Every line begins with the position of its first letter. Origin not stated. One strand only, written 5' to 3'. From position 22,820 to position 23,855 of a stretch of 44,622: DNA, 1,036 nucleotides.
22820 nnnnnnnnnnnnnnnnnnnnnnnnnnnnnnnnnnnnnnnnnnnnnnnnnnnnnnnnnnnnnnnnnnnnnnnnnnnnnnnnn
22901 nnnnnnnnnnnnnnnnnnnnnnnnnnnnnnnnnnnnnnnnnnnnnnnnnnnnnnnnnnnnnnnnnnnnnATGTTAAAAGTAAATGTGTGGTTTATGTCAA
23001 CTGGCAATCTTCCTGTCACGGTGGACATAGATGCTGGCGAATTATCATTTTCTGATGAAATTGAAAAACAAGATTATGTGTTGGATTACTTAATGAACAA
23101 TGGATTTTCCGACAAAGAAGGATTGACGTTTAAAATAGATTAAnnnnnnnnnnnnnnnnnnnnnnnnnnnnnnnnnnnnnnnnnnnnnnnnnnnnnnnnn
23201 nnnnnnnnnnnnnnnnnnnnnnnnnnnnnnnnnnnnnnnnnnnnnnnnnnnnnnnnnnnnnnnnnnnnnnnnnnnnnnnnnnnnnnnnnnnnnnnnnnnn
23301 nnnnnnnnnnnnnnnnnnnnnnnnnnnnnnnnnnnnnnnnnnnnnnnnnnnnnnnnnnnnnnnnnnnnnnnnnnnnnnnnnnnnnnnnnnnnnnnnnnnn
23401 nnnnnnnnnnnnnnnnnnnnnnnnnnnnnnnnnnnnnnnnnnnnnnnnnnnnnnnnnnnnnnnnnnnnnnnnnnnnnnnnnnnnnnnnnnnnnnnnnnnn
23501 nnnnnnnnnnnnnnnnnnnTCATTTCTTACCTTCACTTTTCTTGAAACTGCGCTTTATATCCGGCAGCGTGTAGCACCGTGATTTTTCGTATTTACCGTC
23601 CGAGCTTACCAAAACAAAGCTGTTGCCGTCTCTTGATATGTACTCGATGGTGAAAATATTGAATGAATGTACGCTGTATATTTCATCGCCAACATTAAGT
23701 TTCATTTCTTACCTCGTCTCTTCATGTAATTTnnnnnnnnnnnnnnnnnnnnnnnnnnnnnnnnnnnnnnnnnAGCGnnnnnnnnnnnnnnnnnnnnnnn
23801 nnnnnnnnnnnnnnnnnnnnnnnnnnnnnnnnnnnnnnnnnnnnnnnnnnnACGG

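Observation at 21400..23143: Compositional shift (AT-rich) in the distal two-thirds of the receptor-binding fiber gene and the small ORF after it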

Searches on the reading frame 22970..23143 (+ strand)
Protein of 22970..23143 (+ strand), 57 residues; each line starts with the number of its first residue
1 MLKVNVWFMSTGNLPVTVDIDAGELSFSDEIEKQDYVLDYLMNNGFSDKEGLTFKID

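Call 4: search_protein_families(library=pfam, proteins=[window:22970-23143:+], max_evalue=0.1)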
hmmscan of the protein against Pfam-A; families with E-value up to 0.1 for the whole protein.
window:22970-23143:+ (57 aa): 1 family
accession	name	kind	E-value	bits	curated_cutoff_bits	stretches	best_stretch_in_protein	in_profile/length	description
PF08513.17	LisH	-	0.016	15.6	21.6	1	36-48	6-18/27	LisH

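Call 15: search_dna_similar(query=window:22970-23140:+, collection=phages, mode=protein, max_evalue=0.001, max_rows=60)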
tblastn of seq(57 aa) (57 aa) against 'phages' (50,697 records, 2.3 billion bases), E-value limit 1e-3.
Records with a match: 32; places in all: 32; records where one place covers at least 80% of the query: 32.
Best place of each record, by identity: >=99% 1; 80-90% 31.
By first word of the organism name: Klebsiella 31; Kagunavirus 1.
By host as written in the record: Klebsiella pneumoniae 19; Klebsiella pneumonaie 2; Klebsiella pneumoniae B5055 2; Klebsiella pneumoniae 15-38 2; Klebsiella pneumoniae 0915 2; - 1; Klebsiella pneumoniae K2 1; Klebsiella pneumoniae K4069 1; and 2 more.
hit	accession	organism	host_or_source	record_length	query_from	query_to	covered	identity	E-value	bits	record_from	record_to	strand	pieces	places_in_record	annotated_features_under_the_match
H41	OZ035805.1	Kagunavirus BCH953P1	-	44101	1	57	100%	100.0%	1e-30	116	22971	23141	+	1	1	record has no annotation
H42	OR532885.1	Klebsiella phage RCIP0091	Klebsiella pneumoniae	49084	1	56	98%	89.3%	4e-26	103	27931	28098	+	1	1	hypothetical protein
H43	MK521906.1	Klebsiella phage vB_KpnM_FZ14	Klebsiella pneumoniae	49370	1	56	98%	89.3%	4e-26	103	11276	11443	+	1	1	none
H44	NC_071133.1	Klebsiella phage vB_KpnM_FZ14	Klebsiella pneumoniae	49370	1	56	98%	89.3%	4e-26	103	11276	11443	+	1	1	hypothetical protein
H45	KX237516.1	Klebsiella phage vB_KpnM_KpV52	Klebsiella pneumoniae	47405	1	56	98%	89.3%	1e-25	102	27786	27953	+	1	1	hypothetical protein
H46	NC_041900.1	Klebsiella phage vB_KpnM_KpV52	Klebsiella pneumoniae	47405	1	56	98%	89.3%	1e-25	102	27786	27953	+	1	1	hypothetical protein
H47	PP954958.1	Klebsiella phage KpTRp1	Klebsiella pneumoniae K2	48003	1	56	98%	89.3%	1e-25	102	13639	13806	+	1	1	none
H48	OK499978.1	Klebsiella phage vB_KpnM_JustaPhage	Klebsiella pneumonaie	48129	1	56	98%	89.3%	1e-25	102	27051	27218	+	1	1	hypothetical protein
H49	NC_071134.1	Klebsiella phage vB_KpnM_JustaPhage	Klebsiella pneumonaie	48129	1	56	98%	89.3%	1e-25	102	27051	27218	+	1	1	hypothetical protein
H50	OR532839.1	Klebsiella phage RCIP0045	Klebsiella pneumoniae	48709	1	56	98%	89.3%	1e-25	102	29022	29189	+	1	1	hypothetical protein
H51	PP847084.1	Klebsiella phage KpTDp1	Klebsiella pneumoniae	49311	1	56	98%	89.3%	1e-25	102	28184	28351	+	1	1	none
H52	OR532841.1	Klebsiella phage RCIP0047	Klebsiella pneumoniae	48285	1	56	98%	89.3%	1e-25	102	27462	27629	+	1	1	hypothetical protein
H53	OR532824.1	Klebsiella phage RCIP0030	Klebsiella pneumoniae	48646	1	56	98%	89.3%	1e-25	102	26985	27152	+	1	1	hypothetical protein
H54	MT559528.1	Klebsiella phage vB_KpnM_cmc20193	Klebsiella pneumoniae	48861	1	56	98%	89.3%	1e-25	102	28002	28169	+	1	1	record has no annotation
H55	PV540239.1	Klebsiella phage BUCT791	Klebsiella pneumoniae K4069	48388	1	56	98%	87.5%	3e-25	100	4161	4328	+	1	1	hypothetical protein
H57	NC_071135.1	Klebsiella phage MEW1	Klebsiella pneumoniae B5055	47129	1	56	98%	87.5%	4e-25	100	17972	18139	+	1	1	hypothetical protein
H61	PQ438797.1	Klebsiella phage HHU1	Klebsiella pneumoniae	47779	1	56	98%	85.7%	2e-24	99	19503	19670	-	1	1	hypothetical protein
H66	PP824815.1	Klebsiella phage DP01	Klebsiella pneumoniae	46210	1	56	98%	85.7%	2e-23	96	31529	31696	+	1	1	hypothetical protein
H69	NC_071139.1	Klebsiella phage vB_KleM_KB2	Klebsiella pneumoniae 0915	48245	1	56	98%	85.7%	2e-23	96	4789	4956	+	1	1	hypothetical protein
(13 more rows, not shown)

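Call 31: get_annotated_region(hit=H44, flank=2600)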
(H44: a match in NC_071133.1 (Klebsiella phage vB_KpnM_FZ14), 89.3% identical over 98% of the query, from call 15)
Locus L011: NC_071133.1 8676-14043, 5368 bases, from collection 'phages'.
description: Klebsiella phage vB_KpnM_FZ14, complete genome.
organism: Klebsiella phage vB_KpnM_FZ14 (NCBI taxid 2530028)
taxonomy: Viruses; Duplodnaviria; Heunggongvirae; Uroviricota; Caudoviricetes; Jedunavirus
host: Klebsiella pneumoniae; source: sewage water; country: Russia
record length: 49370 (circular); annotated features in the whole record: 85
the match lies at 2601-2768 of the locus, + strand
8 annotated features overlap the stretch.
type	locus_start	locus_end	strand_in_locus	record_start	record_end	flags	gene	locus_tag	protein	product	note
CDS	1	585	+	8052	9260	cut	-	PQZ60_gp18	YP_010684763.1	baseplate wedge subunit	-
CDS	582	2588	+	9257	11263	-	-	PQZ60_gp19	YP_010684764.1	tail protein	-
CDS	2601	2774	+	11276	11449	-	-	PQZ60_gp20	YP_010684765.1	hypothetical protein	-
CDS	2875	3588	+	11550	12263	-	-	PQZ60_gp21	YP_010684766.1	structural protein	-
CDS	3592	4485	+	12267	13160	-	-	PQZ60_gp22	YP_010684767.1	tail protein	-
CDS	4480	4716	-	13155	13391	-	-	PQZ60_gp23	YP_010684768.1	Rz-like spanin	-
CDS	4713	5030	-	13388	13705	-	-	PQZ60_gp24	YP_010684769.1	Rz-like spanin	-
CDS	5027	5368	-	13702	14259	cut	-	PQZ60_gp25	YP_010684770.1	endolysin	-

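Call 32: get_annotated_region(hit=H57, flank=2600)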
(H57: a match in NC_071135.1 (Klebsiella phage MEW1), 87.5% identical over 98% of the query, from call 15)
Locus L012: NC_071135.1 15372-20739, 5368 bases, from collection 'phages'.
description: Klebsiella phage MEW1, complete genome.
organism: Klebsiella phage MEW1 (NCBI taxid 2776813)
taxonomy: Viruses; Duplodnaviria; Heunggongvirae; Uroviricota; Caudoviricetes; Jedunavirus
host: Klebsiella pneumoniae B5055; source: The Merri Creek watercourse; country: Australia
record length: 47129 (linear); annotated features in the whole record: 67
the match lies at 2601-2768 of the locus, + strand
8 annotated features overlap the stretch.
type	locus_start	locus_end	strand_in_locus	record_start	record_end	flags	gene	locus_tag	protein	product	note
CDS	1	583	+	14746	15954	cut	-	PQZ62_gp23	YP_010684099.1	baseplate wedge subunit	-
CDS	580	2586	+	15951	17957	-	-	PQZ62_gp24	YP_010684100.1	tail protein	-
CDS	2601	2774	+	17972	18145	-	-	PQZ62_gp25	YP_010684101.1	hypothetical protein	-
CDS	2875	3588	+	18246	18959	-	-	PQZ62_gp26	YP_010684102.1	structural protein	-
CDS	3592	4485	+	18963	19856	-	-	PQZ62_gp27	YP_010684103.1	putative tail-fiber protein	-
CDS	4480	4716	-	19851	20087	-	-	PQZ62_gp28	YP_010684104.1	Rz-like spanin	-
CDS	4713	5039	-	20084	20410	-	-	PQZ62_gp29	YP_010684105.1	Rz-like spanin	-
CDS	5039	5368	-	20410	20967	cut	-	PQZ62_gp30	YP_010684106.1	endolysin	-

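Call 33: get_annotated_region(hit=H61, flank=2600)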
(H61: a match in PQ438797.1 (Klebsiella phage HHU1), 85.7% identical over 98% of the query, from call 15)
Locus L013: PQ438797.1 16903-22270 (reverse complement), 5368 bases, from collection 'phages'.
description: Klebsiella phage HHU1, complete genome.
organism: Klebsiella phage HHU1 (NCBI taxid 3374738)
taxonomy: Viruses; Duplodnaviria; Heunggongvirae; Uroviricota; Caudoviricetes; Jedunavirus
host: Klebsiella pneumoniae; source: hospital sewage; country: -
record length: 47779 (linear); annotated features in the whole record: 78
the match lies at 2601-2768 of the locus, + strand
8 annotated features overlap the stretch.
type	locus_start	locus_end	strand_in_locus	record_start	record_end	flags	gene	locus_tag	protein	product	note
CDS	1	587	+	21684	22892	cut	-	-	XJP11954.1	baseplate wedge subunit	-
CDS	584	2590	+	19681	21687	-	-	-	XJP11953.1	tail protein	-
CDS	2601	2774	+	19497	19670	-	-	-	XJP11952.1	hypothetical protein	-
CDS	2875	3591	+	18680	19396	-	-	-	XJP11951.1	structural protein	-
CDS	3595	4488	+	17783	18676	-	-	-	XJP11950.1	tail fiber protein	-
CDS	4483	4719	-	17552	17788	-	-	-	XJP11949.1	hypothetical protein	-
CDS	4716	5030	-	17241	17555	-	-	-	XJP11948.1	Rz-like spanin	-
CDS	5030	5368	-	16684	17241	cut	-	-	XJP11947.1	endolysin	-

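Call 34: get_annotated_region(hit=H66, flank=2600)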
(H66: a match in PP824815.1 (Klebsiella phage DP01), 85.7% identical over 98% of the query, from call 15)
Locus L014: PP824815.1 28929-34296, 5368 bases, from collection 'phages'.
description: Klebsiella phage DP01, complete genome.
organism: Klebsiella phage DP01 (NCBI taxid 3153892)
taxonomy: Viruses; Duplodnaviria; Heunggongvirae; Uroviricota; Caudoviricetes
host: Klebsiella pneumoniae; source: -; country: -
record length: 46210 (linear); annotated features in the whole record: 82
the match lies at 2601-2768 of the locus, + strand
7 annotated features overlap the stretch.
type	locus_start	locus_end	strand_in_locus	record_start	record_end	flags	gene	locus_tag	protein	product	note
CDS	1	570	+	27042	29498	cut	-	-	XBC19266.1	putative tail protein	-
CDS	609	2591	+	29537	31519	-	-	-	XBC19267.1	tail protein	-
CDS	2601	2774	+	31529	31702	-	-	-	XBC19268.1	hypothetical protein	-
CDS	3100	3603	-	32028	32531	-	-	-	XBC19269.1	single-stranded DNA-binding protein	-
CDS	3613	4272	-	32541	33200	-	-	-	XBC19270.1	recombinase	-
CDS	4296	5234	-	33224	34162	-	-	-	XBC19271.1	exonuclease VIII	-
CDS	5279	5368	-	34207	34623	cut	-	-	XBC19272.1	hypothetical protein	-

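Call 35: get_annotated_region(hit=H69, flank=2600)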
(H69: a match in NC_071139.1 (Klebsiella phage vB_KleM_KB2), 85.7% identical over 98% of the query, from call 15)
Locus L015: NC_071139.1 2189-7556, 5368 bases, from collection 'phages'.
description: Klebsiella phage vB_KleM_KB2, complete genome.
organism: Klebsiella phage vB_KleM_KB2 (NCBI taxid 2759197)
taxonomy: Viruses; Duplodnaviria; Heunggongvirae; Uroviricota; Caudoviricetes; Jedunavirus
host: Klebsiella pneumoniae 0915; source: -; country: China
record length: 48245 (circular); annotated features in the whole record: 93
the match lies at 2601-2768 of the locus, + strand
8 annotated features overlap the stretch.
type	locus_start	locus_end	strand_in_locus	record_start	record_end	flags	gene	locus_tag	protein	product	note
CDS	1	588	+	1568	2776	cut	-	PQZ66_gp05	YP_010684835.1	baseplate wedge subunit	-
CDS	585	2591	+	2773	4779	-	-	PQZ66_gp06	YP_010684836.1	tail protein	-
CDS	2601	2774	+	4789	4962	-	-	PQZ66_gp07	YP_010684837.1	hypothetical protein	-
CDS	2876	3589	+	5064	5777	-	-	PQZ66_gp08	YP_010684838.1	structural protein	-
CDS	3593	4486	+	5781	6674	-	-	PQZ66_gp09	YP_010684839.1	tail protein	-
CDS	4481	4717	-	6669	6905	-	-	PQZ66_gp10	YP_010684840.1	Rz-like spanin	-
CDS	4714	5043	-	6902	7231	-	-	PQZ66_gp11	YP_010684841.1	Rz-like spanin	-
CDS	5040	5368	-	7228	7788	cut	-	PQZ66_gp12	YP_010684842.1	endolysin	-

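Call 36: get_annotated_region(hit=H55, flank=2600)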
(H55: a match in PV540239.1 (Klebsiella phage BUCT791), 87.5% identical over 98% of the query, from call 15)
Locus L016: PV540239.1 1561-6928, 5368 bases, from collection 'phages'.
description: Klebsiella phage BUCT791, complete genome.
organism: Klebsiella phage BUCT791 (NCBI taxid 3417225)
taxonomy: Viruses
host: Klebsiella pneumoniae K4069; source: environmental water; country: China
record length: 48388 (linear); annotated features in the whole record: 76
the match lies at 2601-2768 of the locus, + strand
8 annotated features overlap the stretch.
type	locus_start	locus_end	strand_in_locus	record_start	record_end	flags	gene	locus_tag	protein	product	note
CDS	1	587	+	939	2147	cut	-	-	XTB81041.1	hypothetical protein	-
CDS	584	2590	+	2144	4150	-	-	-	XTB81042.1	tail protein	-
CDS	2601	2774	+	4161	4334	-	-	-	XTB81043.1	hypothetical protein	-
CDS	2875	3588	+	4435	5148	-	-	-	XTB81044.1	hypothetical protein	-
CDS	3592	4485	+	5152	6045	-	-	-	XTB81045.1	tail fiber protein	-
CDS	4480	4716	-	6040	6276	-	-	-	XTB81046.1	spanin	-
CDS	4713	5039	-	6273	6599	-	-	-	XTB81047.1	hypothetical protein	-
CDS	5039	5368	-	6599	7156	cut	-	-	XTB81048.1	endolysin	-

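Call 40: search_protein_families(library=phrogs, proteins=[window:22970-23143:+], max_evalue=0.01)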
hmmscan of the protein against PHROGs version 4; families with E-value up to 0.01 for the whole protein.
window:22970-23143:+ (57 aa): 1 family
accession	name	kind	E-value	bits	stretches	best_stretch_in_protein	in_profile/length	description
phrog_29315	-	unknown function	1.2e-31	109.7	1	1-56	1-58/59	-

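Call 41: find_homologous_proteins(query=window:22970-23140:+, max_evalue=0.01)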
Query seq(57 aa) (57 aa): 27 proteins with E <= 0.01 among 27 candidates.
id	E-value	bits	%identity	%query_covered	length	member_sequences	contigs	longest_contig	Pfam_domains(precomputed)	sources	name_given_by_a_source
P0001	2.8e-30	120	100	100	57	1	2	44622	-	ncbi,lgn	-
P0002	1.3e-27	112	95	98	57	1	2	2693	-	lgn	-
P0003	6.5e-26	106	88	100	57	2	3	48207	-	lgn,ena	-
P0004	9.4e-26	106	88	100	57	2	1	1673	-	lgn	-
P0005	1.1e-25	106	89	98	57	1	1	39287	-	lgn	-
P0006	1.7e-25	105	89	98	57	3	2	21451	-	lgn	-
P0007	7.8e-25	103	86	98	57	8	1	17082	-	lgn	-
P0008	1.5e-24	102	86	98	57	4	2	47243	-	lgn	-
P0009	3.0e-24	101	88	98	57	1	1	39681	-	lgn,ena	-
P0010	5.1e-24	100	86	98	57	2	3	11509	-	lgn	-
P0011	3.1e-23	98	82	98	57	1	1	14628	-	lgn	-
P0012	5.6e-23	97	84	98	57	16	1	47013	-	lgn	-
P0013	2.0e-22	95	86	98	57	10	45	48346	-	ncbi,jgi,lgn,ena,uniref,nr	ncbi:hypothetical protein PQZ66_gp07 [Klebsiella phage vB_KleM_KB2]|jgi:hypothetical protein|uniref:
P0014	3.9e-22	94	82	98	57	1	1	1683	-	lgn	-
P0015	7.4e-22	94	84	98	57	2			-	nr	nr:MAG TPA: hypothetical protein [Caudoviricetes sp.]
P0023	5.5e-16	75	67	98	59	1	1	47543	-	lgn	-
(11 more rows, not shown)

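Call 42: find_encoding_contigs(protein=P0005, flank=5000, max_places=2)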
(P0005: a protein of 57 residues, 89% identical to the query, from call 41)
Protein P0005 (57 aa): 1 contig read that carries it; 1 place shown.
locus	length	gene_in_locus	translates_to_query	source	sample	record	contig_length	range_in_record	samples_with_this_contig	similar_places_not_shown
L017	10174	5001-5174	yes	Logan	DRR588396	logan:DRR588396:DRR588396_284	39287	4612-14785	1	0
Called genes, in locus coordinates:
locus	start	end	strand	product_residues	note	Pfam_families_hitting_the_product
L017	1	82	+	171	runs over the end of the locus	PF08875:DUF1833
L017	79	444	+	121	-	-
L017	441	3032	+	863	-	-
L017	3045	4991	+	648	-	-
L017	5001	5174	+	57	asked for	-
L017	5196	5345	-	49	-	-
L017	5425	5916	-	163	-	PF05869:Dam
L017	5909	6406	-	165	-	-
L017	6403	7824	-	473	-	PF00176:SNF2-rel_dom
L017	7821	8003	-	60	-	-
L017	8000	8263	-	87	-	-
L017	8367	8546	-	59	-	-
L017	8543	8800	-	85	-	-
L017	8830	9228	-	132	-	-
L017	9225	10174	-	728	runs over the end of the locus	PF00476:DNA_pol_A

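Call 43: find_encoding_contigs(protein=P0009, flank=5000, max_places=2)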
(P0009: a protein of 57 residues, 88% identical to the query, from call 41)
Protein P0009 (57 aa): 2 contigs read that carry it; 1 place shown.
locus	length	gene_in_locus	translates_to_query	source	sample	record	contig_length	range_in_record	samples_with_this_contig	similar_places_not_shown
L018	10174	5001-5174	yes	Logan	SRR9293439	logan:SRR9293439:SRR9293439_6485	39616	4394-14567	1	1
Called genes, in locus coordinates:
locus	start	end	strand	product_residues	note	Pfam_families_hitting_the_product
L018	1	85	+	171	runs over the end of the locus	PF08875:DUF1833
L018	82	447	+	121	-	-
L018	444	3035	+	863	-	-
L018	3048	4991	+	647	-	-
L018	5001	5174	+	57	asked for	-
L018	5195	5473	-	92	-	-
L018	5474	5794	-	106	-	-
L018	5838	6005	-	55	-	-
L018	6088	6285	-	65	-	-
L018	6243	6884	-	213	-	PF00145:DNA_methylase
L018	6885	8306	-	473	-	PF00176:SNF2-rel_dom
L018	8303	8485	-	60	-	-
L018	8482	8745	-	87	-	-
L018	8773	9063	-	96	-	-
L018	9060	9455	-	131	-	-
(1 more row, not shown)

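Call 44: find_encoding_contigs(protein=P0023, flank=5000, max_places=2)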
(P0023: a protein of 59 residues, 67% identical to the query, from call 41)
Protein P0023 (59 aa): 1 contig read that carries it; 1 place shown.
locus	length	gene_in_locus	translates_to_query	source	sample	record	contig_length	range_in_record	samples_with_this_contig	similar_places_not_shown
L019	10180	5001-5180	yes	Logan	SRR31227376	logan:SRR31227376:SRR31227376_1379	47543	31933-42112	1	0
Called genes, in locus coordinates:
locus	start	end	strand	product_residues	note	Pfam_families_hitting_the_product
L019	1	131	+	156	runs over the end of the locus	-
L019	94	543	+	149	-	PF00877:NLPC_P60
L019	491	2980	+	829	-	-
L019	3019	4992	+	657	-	-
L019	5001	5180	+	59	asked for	-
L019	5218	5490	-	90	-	-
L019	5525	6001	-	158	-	PF00436:SSB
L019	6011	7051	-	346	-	PF13479:AAA_24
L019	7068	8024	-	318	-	PF12684:DUF3799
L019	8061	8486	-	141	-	-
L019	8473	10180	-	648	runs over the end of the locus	PF04851:ResIII, PF00271:Helicase_C (weak)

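Call 47: find_encoding_contigs(protein=P0002, flank=5000, max_places=3)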
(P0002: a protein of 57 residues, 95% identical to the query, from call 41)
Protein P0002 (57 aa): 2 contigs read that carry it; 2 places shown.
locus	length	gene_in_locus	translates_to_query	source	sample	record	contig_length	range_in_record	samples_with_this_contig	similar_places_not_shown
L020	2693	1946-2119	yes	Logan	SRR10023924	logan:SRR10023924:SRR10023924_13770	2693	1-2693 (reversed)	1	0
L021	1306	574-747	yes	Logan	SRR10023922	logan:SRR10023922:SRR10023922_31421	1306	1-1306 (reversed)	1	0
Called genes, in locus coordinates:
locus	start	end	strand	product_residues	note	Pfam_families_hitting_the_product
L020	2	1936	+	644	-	?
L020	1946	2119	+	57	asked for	-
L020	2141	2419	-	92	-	-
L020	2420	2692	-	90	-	?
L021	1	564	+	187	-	?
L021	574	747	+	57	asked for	-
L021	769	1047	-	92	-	-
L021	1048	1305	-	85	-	?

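Call 48: find_encoding_contigs(protein=P0001, flank=3000, max_places=3)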
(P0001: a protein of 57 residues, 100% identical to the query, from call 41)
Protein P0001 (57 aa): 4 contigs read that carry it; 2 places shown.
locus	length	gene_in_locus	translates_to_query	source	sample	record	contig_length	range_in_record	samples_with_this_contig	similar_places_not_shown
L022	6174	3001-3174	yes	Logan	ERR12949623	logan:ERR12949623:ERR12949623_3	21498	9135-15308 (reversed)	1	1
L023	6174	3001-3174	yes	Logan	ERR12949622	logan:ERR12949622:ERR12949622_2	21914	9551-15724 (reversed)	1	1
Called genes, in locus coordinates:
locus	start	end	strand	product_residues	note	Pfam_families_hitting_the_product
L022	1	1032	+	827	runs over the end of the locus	-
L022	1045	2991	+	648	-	-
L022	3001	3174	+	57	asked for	-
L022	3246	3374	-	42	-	-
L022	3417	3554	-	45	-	-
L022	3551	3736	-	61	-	-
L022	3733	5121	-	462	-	PF00176:SNF2-rel_dom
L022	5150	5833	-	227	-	-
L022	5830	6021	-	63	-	-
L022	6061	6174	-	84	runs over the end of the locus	-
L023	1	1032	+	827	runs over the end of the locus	-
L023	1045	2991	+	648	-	-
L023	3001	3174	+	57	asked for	-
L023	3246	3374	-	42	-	-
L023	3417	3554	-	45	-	-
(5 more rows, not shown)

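Call 56: predict_structure(alignment_id=A1)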
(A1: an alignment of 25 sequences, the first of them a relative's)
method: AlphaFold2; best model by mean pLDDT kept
length: 57 residues; sequences in the alignment: 25
mean_pLDDT: 86.3   pTM: 0.68
mean pLDDT of the five models: 86.3, 85.6, 83.9, 83.7, 80.8
residues with pLDDT >= 90: 22; 70-90: 33; 50-70: 2; < 50: 0
segments of 3 or more residues with pLDDT < 50: none
pLDDT, mean of each block of 10 residues (from residue 1): 87 85 86 91 81 88
secondary structure, 60 per line:
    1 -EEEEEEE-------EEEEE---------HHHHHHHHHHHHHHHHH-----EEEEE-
elements in order: E2-8 E16-20 H30-46 E52-56

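Call 77: search_protein_representatives(alignment_id=A1)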
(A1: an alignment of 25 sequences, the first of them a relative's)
Query: 25 sequences, 57 profile positions. Proteins with E-value up to 0.001 (for the whole library): 8; up to 1e-10: 3; up to 1e-30: 1. The best 8 are listed.
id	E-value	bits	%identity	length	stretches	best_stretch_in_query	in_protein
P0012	1.5e-33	130.6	-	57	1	1-57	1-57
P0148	4.7e-22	93.8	-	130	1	1-44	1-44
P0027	8.0e-14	67.5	-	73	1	29-57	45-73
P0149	1.2e-09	54.1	-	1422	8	36-54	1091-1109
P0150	1.3e-06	44.4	-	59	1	1-57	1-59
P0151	1.2e-05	41.3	-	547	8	5-23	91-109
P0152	3.2e-05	39.9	-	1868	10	34-51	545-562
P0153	5.5e-04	36.0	-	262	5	5-23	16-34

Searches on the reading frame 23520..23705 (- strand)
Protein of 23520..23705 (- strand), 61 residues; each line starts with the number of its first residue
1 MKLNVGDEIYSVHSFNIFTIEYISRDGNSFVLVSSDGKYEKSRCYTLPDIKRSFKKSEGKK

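Call 4: search_protein_families(library=pfam, proteins=[window:23520-23705:-], max_evalue=0.1)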
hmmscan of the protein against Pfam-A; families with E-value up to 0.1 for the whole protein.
window:23520-23705:- (61 aa): 0 families

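Call 40: search_protein_families(library=phrogs, proteins=[window:23520-23705:-], max_evalue=0.01)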
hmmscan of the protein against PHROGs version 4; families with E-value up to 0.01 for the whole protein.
window:23520-23705:- (61 aa): 1 family
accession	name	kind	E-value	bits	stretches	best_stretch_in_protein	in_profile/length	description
phrog_27617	-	unknown function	2.3e-45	153.7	1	1-61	1-61/61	-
